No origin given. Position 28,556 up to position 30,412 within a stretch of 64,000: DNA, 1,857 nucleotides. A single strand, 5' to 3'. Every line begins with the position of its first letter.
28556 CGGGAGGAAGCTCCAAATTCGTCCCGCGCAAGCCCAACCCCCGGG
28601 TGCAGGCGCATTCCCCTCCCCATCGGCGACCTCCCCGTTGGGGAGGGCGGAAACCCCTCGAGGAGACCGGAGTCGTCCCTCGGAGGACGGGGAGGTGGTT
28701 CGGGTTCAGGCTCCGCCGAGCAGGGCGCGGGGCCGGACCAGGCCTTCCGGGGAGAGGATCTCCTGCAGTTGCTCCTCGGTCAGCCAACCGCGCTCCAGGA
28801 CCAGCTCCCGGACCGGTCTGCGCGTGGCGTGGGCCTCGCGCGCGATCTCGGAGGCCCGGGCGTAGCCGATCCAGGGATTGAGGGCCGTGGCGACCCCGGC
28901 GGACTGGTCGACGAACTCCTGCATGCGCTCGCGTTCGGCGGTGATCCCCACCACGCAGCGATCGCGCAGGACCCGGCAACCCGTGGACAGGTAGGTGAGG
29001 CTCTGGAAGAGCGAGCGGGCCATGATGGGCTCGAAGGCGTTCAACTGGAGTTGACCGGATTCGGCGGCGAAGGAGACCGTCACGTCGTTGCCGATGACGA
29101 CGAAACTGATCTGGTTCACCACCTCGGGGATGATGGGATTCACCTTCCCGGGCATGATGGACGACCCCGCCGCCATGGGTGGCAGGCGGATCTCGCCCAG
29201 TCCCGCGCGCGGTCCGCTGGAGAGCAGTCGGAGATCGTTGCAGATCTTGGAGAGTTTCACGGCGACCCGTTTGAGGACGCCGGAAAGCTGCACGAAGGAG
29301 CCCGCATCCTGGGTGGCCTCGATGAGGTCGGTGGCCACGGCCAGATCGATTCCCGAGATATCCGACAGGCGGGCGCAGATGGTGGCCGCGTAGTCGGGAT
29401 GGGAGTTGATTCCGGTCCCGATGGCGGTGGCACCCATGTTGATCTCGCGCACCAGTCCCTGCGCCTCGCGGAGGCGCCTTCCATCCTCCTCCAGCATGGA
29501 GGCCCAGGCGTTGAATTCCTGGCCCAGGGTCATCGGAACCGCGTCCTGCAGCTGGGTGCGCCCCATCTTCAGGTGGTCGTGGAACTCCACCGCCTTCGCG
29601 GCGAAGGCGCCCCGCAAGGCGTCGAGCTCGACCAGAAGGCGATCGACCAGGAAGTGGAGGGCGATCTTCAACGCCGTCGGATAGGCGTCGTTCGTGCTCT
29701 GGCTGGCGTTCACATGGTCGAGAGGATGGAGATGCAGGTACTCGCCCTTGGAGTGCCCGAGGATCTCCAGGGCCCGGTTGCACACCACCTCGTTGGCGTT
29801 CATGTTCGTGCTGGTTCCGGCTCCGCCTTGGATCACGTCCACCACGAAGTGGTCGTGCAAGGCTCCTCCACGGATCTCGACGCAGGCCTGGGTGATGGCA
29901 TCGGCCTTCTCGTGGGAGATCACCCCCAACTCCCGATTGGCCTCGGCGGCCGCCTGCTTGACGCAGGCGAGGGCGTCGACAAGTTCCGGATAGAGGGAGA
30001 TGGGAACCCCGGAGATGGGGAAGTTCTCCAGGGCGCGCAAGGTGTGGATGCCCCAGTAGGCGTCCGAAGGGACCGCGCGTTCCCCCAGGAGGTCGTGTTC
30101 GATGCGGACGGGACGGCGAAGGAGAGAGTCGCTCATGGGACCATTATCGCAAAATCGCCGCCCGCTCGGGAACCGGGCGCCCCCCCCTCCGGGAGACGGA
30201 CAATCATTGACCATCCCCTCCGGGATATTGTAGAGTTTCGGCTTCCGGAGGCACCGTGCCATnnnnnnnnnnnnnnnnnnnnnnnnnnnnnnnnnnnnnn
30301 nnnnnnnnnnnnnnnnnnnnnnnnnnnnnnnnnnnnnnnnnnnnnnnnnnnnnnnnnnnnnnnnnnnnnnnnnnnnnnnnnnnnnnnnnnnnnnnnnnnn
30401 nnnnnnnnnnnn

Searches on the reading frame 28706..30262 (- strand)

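Call 19: search_protein_families(library=pfam, proteins=[window:28706-30262:-], max_evalue=0.0001)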
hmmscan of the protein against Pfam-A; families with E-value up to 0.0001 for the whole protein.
window:28706-30262:- (518 aa): 2 families
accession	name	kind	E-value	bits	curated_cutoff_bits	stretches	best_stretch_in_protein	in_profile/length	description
PF00206.25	Lyase_1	-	1.7e-94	317.2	27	1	60-391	1-312/312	Lyase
PF10415.14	FumaraseC_C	-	1.8e-22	80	32.5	1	458-509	2-53/54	Fumarase C C-terminus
